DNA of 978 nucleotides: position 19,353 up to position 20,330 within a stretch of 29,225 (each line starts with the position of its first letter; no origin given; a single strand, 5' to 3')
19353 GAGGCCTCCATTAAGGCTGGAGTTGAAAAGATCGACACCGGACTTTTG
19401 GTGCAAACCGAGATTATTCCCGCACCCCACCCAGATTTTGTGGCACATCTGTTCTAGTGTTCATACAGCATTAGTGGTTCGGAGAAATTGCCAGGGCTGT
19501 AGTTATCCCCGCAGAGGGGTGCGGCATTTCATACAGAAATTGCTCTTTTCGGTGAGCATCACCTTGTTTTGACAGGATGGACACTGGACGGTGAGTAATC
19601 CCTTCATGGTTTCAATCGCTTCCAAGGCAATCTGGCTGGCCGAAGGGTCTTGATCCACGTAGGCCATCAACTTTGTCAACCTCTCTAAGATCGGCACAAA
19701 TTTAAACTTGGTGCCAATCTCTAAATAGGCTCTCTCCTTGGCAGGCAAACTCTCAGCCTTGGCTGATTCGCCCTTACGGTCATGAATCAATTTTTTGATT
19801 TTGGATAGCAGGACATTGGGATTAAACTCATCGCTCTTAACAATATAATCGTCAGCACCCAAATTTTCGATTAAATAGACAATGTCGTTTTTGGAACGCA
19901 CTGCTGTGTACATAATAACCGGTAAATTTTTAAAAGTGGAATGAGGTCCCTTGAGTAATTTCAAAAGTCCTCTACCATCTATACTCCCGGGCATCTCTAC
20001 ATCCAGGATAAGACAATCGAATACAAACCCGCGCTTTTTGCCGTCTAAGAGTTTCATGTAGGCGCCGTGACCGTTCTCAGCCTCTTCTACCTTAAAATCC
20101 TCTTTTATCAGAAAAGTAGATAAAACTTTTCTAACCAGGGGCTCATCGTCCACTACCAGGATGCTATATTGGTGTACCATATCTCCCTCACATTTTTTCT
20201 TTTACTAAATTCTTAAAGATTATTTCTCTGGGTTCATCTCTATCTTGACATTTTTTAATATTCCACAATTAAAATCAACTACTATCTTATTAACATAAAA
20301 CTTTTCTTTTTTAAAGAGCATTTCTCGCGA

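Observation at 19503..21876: Divergent pair of zinc-ribbon proteins: a REC-zinc-ribbon regulator and a zinc-ribbon-TPR membrane protein, with a repeat cluster between them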

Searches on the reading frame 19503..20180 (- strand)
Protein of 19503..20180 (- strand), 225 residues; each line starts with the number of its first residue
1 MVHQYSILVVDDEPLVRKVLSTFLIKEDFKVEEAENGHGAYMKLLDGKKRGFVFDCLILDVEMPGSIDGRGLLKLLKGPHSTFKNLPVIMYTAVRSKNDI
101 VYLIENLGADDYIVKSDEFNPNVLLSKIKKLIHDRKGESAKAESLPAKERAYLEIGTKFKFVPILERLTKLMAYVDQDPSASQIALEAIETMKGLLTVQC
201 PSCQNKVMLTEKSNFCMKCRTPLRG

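Call 4: search_protein_families(library=pfam, proteins=[window:19503-20180:-], max_evalue=0.01)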
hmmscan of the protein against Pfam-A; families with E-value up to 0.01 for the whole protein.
window:19503-20180:- (225 aa): 1 family
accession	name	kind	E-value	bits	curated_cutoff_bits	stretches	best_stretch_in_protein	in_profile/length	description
PF00072.30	Response_reg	-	3.7e-21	75.8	30.2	1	7-128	1-110/111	Response regulator receiver domain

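Call 10: find_homologous_proteins(query=window:19503-20180:-, max_evalue=0.00001)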
Query window:19503-20180:- (225 aa): 108 proteins with E <= 0.00001 among 456 candidates.
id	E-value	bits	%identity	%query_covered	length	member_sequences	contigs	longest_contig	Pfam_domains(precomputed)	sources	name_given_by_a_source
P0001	1.5e-141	487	99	100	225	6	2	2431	PF00072.31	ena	-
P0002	1.2e-14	73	40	63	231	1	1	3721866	PF00486.35,PF00072.31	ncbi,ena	-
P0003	1.6e-13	69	38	64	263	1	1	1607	PF00072.31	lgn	-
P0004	3.1e-11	61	39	51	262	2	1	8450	PF00072.31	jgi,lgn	-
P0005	5.0e-11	61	36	64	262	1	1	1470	PF20274.5,PF00072.31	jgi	jgi:DNA-binding response OmpR family regulator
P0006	1.4e-10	59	39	59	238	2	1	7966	PF00486.35,PF00072.31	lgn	-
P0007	2.7e-10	58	39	59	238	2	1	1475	PF00486.35,PF00072.31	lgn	-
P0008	3.2e-10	58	39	60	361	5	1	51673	PF02518.32,PF00072.31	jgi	jgi:signal transduction histidine kinase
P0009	3.7e-10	58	38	59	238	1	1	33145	PF00486.35,PF00072.31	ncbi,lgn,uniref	ncbi:response regulator transcription factor [Rummeliibacillus pycnus]|uniref:response regulator tra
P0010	1.4e-9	56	37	59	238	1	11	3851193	PF00486.35,PF00072.31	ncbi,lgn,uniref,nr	ncbi:response regulator transcription factor [Rummeliibacillus pycnus]|uniref:response regulator tra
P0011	1.5e-9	56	37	59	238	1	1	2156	PF00486.35,PF23198.2,PF00072.31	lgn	-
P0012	1.8e-9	56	37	56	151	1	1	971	PF00072.31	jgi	jgi:DNA-binding response OmpR family regulator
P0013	2.8e-9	55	37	59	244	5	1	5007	PF00486.35,PF00072.31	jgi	-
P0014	3.5e-9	55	37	60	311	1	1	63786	PF13581.13,PF00072.31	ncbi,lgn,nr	ncbi:MAG: response regulator [Rhodocyclaceae bacterium]|nr:response regulator [Rhodocyclaceae bacter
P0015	4.1e-9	55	37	59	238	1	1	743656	PF00486.35,PF00072.31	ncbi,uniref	ncbi:response regulator transcription factor [Rummeliibacillus sp. NPDC094406]|uniref:response regul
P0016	4.1e-9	55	36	59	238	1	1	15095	PF00486.35,PF00072.31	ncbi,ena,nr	ncbi:MAG TPA: response regulator transcription factor [Rummeliibacillus sp.]|nr:response regulator t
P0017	4.9e-9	54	43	53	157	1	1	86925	PF00072.31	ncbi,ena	-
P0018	6.1e-9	54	37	59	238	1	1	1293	PF00486.35,PF00072.31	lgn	-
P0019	7.1e-9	54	41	57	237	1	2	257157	PF00486.35,PF00072.31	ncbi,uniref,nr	ncbi:DNA-binding response regulator [Virgibacillus profundi]|uniref:DNA-binding response regulator n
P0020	7.8e-9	54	36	59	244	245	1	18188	PF00486.35,PF00072.31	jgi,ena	-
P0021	8.1e-9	54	36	65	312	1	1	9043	PF13581.13,PF00072.31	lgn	-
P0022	8.4e-9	54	37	59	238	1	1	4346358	PF00486.35,PF00072.31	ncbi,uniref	ncbi:response regulator transcription factor [Rummeliibacillus pycnus]|uniref:response regulator tra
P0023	9.5e-9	53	37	59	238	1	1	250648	PF00486.35,PF00072.31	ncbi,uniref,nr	ncbi:response regulator transcription factor [Viridibacillus soli]|uniref:response regulator transcr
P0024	1.2e-8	53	36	73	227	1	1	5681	PF00486.35,PF00072.31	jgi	jgi:DNA-binding response OmpR family regulator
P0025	1.3e-8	53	37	57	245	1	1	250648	PF00486.35,PF00072.31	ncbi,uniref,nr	ncbi:response regulator transcription factor [Viridibacillus sp. YIM B01967]|uniref:Response regulat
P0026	1.9e-8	52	36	59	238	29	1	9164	PF00486.35,PF00072.31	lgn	-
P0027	2.4e-8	52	38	58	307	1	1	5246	PF13581.13,PF00072.31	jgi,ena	-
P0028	2.4e-8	52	33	78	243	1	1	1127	PF00486.35,PF00072.31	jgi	jgi:two-component system phosphate regulon response regulator PhoB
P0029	3.3e-8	52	38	60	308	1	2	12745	PF13581.13,PF00072.31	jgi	jgi:CheY-like chemotaxis protein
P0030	3.5e-8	52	37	57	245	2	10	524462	PF00486.35,PF00072.31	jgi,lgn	-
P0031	3.5e-8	52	37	57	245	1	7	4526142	PF00486.35,PF00072.31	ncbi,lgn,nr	ncbi:response regulator transcription factor [Viridibacillus arvi]|nr:response regulator transcripti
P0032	3.9e-8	51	35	68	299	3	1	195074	PF13581.13,PF00072.31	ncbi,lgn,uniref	ncbi:response regulator [Uliginosibacterium sp. sgz301328]|uniref:response regulator n=1 Tax=Uligino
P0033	5.9e-8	51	37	56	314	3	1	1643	PF00990.27,PF00072.31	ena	-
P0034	7.1e-8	51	40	57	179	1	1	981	PF00072.31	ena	-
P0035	1.0e-7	50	41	64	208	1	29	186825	PF00196.26,PF00072.31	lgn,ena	-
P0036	1.1e-7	50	41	64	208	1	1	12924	PF00196.26,PF00072.31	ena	-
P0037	1.2e-7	50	41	64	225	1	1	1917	PF00196.26,PF00072.31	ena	-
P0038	1.3e-7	50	40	64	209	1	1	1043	PF00196.26,PF00072.31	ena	-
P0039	1.4e-7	50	40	64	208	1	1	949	PF00196.26,PF00072.31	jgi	jgi:DNA-binding NarL/FixJ family response regulator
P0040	1.7e-7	49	39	57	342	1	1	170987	PF08447.19,PF00989.32,PF00072.31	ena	-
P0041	1.7e-7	49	38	80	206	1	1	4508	PF00196.26,PF00072.31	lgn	-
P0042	1.8e-7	49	40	60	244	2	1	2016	PF00486.35,PF00072.31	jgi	jgi:DNA-binding response OmpR family regulator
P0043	1.9e-7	49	41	60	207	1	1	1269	PF00196.26,PF00072.31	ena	-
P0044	2.0e-7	49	38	57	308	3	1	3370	PF13581.13,PF00072.31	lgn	-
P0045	2.2e-7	49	38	64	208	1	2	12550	PF00196.26,PF00072.31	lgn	-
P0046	2.5e-7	49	35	76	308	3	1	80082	PF00990.27,PF00072.31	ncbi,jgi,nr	ncbi:MAG: diguanylate cyclase [Desulfatiglans sp.]|jgi:diguanylate cyclase (GGDEF)-like protein|nr:d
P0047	3.2e-7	48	37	58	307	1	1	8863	PF13581.13,PF00072.31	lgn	-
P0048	3.5e-7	48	41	60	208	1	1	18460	PF00196.26,PF00072.31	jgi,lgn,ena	-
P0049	4.0e-7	48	40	51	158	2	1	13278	PF00072.31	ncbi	-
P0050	4.5e-7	48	34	80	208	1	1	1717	PF00196.26,PF00072.31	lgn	-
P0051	4.5e-7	48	41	64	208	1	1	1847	PF00196.26,PF00072.31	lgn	-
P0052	4.8e-7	48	35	80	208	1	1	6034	PF00196.26,PF00072.31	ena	-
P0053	5.1e-7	48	37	68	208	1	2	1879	PF00196.26,PF08281.19,PF00072.31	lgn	-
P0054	5.1e-7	48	39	64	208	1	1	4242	PF00196.26,PF00072.31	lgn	-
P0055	5.8e-7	48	36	60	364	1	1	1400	PF02518.32,PF00512.32,PF00072.31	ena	-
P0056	5.8e-7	48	39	64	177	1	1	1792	PF00196.26,PF00072.31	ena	-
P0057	5.8e-7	48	39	64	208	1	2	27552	PF00196.26,PF08281.19,PF00072.31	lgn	-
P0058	5.9e-7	48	40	62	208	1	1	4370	PF00196.26,PF00072.31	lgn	-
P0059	6.0e-7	47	34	80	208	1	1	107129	PF00196.26,PF00072.31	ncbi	-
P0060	6.2e-7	47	39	64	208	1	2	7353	PF00196.26,PF08281.19,PF00072.31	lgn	-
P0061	6.9e-7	47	38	64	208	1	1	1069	PF00196.26,PF08281.19,PF00072.31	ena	-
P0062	6.9e-7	47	37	60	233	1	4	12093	PF00486.35,PF00072.31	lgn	-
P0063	7.9e-7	47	39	64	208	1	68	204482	PF00196.26,PF08281.19,PF00072.31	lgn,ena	-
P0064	8.1e-7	47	33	80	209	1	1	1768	PF00196.26,PF00072.31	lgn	-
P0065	8.6e-7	47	41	64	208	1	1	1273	PF00196.26,PF00072.31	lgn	-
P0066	8.8e-7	47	43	49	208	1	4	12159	PF00196.26,PF00072.31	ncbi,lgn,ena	-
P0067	8.8e-7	47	39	64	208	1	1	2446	PF00196.26,PF08281.19,PF00072.31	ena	-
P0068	1.0e-6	47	39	64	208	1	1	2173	PF00196.26,PF00072.31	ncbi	-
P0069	1.1e-6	47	41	61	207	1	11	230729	PF00196.26,PF00072.31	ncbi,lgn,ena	-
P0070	1.2e-6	46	44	49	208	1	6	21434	PF00196.26,PF08281.19,PF00072.31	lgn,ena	-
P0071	1.3e-6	46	34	80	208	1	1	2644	PF00196.26,PF00072.31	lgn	-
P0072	1.3e-6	46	41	61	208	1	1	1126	PF00196.26,PF00072.31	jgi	jgi:DNA-binding NarL/FixJ family response regulator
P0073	1.3e-6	46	39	65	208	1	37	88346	PF00196.26,PF00072.31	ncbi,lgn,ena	-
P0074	1.4e-6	46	41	39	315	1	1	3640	PF00072.31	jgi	jgi:DNA-binding response OmpR family regulator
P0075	1.6e-6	46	39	68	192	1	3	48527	PF00196.26,PF08281.19,PF00072.31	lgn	-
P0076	1.7e-6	46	35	61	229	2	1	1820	PF00486.35,PF00072.31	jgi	jgi:DNA-binding response OmpR family regulator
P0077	1.7e-6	46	44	49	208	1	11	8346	PF00196.26,PF08281.19,PF00072.31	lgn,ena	-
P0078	1.9e-6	46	33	66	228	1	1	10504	PF00486.35,PF00072.31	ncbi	-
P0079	2.0e-6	46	37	66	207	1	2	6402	PF00196.26,PF00072.31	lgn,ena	-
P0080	2.3e-6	46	38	64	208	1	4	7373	PF00196.26,PF00072.31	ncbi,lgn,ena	-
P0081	2.4e-6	46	39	65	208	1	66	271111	PF00196.26,PF00072.31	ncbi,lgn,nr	ncbi:MAG: response regulator transcription factor [Candidatus Gastranaerophilales bacterium]|nr:resp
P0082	2.8e-6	45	36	59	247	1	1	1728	PF07238.20,PF00072.31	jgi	jgi:DNA-binding response OmpR family regulator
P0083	3.0e-6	45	39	48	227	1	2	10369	PF00486.35,PF00072.31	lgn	-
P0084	3.1e-6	45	36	72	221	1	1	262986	PF00486.35,PF00072.31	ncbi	ncbi:MAG: response regulator transcription factor [Pirellulales bacterium]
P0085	3.2e-6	45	42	49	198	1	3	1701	PF00196.26,PF00072.31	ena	-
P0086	3.3e-6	45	42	49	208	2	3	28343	PF00196.26,PF00072.31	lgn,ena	-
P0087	3.5e-6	45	42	49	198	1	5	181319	PF00196.26,PF00072.31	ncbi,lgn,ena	-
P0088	3.9e-6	45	38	70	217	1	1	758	PF00072.31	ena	-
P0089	4.3e-6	45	36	57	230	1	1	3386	PF00486.35,PF00072.31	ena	-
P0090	4.3e-6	45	35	60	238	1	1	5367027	PF00486.35,PF00072.31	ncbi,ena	-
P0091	4.6e-6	45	37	64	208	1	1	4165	PF00196.26,PF00072.31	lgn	-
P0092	4.6e-6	45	35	63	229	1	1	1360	PF00486.35,PF00072.31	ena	-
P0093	5.0e-6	44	38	61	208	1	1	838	PF00196.26,PF00072.31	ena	-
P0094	5.1e-6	44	31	66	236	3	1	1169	PF00486.35,PF00072.31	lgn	-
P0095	5.1e-6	44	43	49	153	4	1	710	PF00072.31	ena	-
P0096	6.3e-6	44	37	60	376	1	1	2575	PF00072.31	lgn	-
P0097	6.3e-6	44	43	49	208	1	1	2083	PF00196.26,PF00072.31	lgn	-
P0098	6.8e-6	44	35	60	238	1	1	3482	PF00486.35,PF00072.31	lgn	-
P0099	7.2e-6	44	36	68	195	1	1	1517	PF00196.26,PF08281.19,PF00072.31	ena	-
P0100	7.2e-6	44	35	68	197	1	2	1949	PF00196.26,PF00072.31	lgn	-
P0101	7.8e-6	44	44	49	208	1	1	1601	PF00196.26,PF00072.31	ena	-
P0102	8.3e-6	44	39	60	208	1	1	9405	PF00196.26,PF00072.31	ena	-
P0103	8.6e-6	44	36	68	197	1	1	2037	PF00196.26,PF08281.19,PF00072.31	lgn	-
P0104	8.7e-6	44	39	60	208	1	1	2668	PF00196.26,PF00072.31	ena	-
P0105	8.8e-6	44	40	64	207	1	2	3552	PF00196.26,PF08281.19,PF00072.31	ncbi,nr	ncbi:MAG: response regulator transcription factor [bacterium]|nr:response regulator transcription fa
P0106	9.3e-6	44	42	49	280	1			PF08447.19,PF13426.14,PF00989.32,PF00072.31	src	-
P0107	9.4e-6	44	43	49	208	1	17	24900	PF00196.26,PF00072.31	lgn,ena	-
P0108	9.5e-6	44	43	49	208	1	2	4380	PF00196.26,PF00072.31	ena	-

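Call 12: find_encoding_contigs(protein=P0001, flank=10000)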
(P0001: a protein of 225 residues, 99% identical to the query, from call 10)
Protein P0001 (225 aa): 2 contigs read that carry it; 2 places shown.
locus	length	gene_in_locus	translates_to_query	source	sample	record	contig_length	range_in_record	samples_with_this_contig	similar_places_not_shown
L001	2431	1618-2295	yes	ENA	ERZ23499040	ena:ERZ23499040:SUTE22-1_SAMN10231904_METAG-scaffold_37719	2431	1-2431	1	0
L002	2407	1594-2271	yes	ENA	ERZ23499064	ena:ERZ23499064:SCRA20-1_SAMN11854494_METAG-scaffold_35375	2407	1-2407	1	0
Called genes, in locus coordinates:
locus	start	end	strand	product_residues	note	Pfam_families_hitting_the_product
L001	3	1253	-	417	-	?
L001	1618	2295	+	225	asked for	PF00072:Response_reg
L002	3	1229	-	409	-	?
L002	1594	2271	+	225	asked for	PF00072:Response_reg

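Call 24: predict_structure(alignment_id=A1)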
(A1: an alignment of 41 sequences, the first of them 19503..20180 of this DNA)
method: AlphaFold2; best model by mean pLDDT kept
length: 225 residues; sequences in the alignment: 41
mean_pLDDT: 84.0   pTM: 0.63
mean pLDDT of the five models: 84.0, 82.7, 80.1, 79.6, 77.5
residues with pLDDT >= 90: 127; 70-90: 51; 50-70: 35; < 50: 12
segments of 3 or more residues with pLDDT < 50: 155-162
pLDDT, mean of each block of 10 residues (from residue 1): 86 97 96 98 97 97 97 97 97 94 97 92 95 84 59 46 64 81 78 67 73 68 63
secondary structure, 60 per line:
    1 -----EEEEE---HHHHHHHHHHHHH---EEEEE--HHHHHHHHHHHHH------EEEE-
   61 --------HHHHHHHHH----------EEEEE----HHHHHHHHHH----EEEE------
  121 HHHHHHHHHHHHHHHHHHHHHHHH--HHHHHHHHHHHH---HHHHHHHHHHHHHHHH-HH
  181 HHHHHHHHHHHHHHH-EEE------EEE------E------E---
elements in order: E6-10 H14-26 E30-34 H37-49 E56-59 H69-77 E88-92 H97-106 E111-114 H121-144 H147-158 H162-177 H179-195 E197-199 E206-208

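Call 40: search_protein_families(library=ncbifam, proteins=[window:19503-20180:-], max_evalue=0.1)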
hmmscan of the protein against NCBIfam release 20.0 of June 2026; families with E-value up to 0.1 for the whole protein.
window:19503-20180:- (225 aa): 82 families (the best 25 are shown)
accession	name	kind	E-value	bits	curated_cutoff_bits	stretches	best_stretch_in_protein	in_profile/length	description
NF007005.1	PRK09468.1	equivalog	1.2e-17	64.1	331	1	4-157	3-141/237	osmolarity response regulator transcription factor OmpR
TIGR02154.1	PhoB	equivalog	1.8e-16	60.1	296.2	1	5-143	3-130/226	phosphate regulon transcriptional regulator PhoB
NF053854.1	RespRegPhoBBctds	equivalog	1.4e-15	57.3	270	1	7-162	1-147/225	two-component system response regulator PhoB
NF045944.1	ResRegRpaBCyano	equivalog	1.7e-14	53.7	330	1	8-143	1-123/229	response regulator transcription factor RpaB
NF007135.0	PRK09581.1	equivalog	2.2e-14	53.1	474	1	6-132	4-120/457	PleD family two-component system response regulator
NF041733.1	resp_reg_CseB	equivalog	1.7e-13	50.5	350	1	6-148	2-132/228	two-component system response regulator CseB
NF040689.1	MtrAB_MtrA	equivalog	5.7e-13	48.7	300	1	7-138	1-119/219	MtrAB system response regulator MtrA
NF033117.2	vanR_ACDEGLN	exception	1.1e-12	48.1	350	1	7-132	1-113/226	VanR-ABDEGLN family response regulator transcription factor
NF012227.0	AdeR_RR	equivalog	1.2e-12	47.8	340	1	4-141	11-134/239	efflux system response regulator transcription factor AdeR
NF008296.0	PRK11083.1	equivalog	4.5e-12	45.9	273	1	4-145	3-131/228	two-component system response regulator CreB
NF007901.0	PRK10610.1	equivalog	1.3e-11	44.7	189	1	6-132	7-124/129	chemotaxis response regulator CheY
TIGR01387.1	cztR_silR_copR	subfamily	1.6e-11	44.3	279.2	1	7-138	1-120/218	heavy metal response regulator transcription factor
NF008199.0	PRK10955.1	equivalog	1.7e-11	44.5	341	1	6-134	3-117/232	envelope stress response regulator transcription factor CpxR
NF041209.1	resp_regPieR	equivalog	2.2e-11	43.9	450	1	7-149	3-130/231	two component system response regulator PieR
NF000403.1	vanR-C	exception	3e-11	43.3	480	1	6-143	4-130/231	vancomycin resistance response regulator transcription factor VanR-C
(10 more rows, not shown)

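Call 41: fold_search(model_id=the predicted structure, library=pdb)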
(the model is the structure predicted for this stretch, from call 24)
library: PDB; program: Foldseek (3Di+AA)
matches with E <= 10: 1578; with E <= 0.001: 504
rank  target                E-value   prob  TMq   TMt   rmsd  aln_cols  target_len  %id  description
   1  3rvo                  1.6e-10  1.00  0.52  0.87   2.3       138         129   32  Structure of CheY-Mn2+ Complex with substitutions at 59 and 89: N59D E89Y (released 2012-05-09)
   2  1c4w                  2.0e-10  1.00  0.51  0.87   2.0       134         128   31  1.9 A STRUCTURE OF A-THIOPHOSPHONATE MODIFIED CHEY D57C (released 2000-05-08)
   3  3f7n_A                2.4e-10  1.00  0.52  0.89   2.3       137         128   31  Crystal Structure of CheY triple mutant F14E, N59M, E89L complexed with BeF3- and Mn2+ (released 2009-09-22)
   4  2che                  2.6e-10  1.00  0.51  0.87   2.4       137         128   31  STRUCTURE OF THE MG2+-BOUND FORM OF CHEY AND MECHANISM OF PHOSPHORYL TRANSFER IN BACTERIAL CHEMOTAXIS (released 1994-04-30)
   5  3gl9_B                3.8e-10  1.00  0.51  0.93   1.5       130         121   35  The structure of a histidine kinase-response regulator complex sheds light into two-component signaling and reveals a  (released 2009-10-27)
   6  3ffx_A                3.8e-10  1.00  0.52  0.89   2.3       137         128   31  Crystal Structure of CheY triple mutant F14E, N59R, E89H complexed with BeF3- and Mn2+ (released 2009-09-22)
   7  6tg7                  4.0e-10  1.00  0.51  0.86   2.4       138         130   31  Crystal structure of the CheY in presence of magnesium (released 2019-12-04)
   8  3ffw_A                4.3e-10  1.00  0.51  0.88   2.0       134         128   31  Crystal Structure of CheY triple mutant F14Q, N59K, E89Y complexed with BeF3- and Mn2+ (released 2009-09-22)
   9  3fgz_A                4.8e-10  1.00  0.52  0.88   2.3       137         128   31  Crystal Structure of CheY triple mutant F14E, N59M, E89R complexed with BeF3- and Mn2+ (released 2009-09-22)
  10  1udr_A                5.2e-10  1.00  0.51  0.89   1.8       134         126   32  CHEY MUTANT WITH LYS 91 REPLACED BY ASP, LYS 92 REPLACED BY ALA, ILE 96 REPLACED BY LYS AND ALA 98 REPLACED BY LEU (ST (released 1997-11-19)
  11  6rh8_C                5.5e-10  1.00  0.50  0.92   1.6       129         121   34  Revisiting pH-gated conformational switch. Complex HK853 mutant H260A -RR468 mutant D53A pH 5.3 (released 2020-02-19)
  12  9dvt_R                5.5e-10  1.00  0.47  0.45   3.2       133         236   27  Cryo-EM structure of RpaA bound to PkaiBC DNA and the CTD of the alpha subunit of RNAP from the cyanobacterium Synecho (released 2025-10-15)
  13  3rvk                  6.3e-10  1.00  0.51  0.86   2.4       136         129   32  Structure of the CheY-Mn2+ Complex with substitutions at 59 and 89: N59D E89Q (released 2012-05-09)
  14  1mih_A                7.6e-10  1.00  0.53  0.90   1.9       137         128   31  A ROLE FOR CHEY GLU 89 IN CHEZ-MEDIATED DEPHOSPHORYLATION OF THE E. COLI CHEMOTAXIS RESPONSE REGULATOR CHEY (released 2003-04-08)
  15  3olw_A                7.6e-10  1.00  0.52  0.89   2.3       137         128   30  Structural and functional effects of substitution at position T+1 in CheY: CheYA88T-BeF3-Mn complex (released 2011-08-31)
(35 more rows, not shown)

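Call 59: search_protein_families(library=padloc, proteins=[window:19503-20180:-], max_evalue=0.01)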
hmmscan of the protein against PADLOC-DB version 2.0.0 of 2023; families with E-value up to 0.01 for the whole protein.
window:19503-20180:- (225 aa): 0 families
